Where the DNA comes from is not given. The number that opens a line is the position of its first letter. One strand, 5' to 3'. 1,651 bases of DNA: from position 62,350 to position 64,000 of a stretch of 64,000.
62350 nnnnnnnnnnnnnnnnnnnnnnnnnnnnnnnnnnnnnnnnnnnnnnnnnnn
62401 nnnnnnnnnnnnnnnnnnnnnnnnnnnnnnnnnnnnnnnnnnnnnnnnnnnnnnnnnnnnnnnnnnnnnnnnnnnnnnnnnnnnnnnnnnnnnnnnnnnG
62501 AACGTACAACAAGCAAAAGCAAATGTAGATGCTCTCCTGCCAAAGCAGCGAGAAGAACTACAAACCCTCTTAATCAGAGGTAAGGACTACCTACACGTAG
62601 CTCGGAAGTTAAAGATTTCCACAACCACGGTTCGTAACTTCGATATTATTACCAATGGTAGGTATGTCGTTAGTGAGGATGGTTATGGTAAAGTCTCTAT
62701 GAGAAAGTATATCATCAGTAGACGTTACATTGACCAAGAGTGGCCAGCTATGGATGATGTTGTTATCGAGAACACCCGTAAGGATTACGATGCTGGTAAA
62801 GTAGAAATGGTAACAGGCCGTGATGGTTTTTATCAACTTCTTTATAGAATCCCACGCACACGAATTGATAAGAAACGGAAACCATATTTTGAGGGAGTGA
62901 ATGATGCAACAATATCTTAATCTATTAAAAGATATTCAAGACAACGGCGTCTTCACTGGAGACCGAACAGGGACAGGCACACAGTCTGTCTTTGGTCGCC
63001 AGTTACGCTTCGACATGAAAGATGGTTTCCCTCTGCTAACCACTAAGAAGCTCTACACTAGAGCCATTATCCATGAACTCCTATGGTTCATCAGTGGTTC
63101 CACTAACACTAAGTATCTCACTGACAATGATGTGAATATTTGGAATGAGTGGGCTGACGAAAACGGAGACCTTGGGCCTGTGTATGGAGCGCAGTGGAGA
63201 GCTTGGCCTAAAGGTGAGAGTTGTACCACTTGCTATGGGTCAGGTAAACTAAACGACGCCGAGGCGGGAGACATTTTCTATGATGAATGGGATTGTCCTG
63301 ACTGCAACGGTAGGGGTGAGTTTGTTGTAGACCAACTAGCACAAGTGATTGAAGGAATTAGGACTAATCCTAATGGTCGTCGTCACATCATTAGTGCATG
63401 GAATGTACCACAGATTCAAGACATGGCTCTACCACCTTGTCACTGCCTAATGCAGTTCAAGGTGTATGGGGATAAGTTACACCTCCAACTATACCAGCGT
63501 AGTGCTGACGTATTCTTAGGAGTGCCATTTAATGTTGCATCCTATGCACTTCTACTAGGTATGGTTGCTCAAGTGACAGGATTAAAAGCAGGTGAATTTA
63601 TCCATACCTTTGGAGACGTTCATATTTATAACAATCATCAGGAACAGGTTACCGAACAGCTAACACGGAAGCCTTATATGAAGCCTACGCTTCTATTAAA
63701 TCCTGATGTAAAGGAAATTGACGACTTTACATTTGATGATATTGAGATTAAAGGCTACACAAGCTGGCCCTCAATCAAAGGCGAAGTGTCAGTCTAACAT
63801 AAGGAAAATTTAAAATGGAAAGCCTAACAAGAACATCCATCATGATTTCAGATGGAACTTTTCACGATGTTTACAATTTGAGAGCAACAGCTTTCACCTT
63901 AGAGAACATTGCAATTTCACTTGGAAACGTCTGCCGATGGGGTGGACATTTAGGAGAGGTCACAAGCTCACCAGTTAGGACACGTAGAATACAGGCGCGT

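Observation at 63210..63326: Thymidylate synthase with an inserted double CxxCxGxG (DnaJ-type zinc finger) module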

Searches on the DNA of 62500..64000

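Call 72: search_rna_families(source=window, start=62500, end=64000, threshold=evalue, max_evalue=1)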
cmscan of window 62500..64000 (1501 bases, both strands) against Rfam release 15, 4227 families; matches with E-value up to 1: 0.
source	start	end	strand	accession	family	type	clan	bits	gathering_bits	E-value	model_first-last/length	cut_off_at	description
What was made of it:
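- No Rfam hit or other RNA element was found around the gene (call 72).
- Tried and rejected: Rejected: there is no Rfam match at E up to 1 (call 72), and the insert is in frame and matches a protein family.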
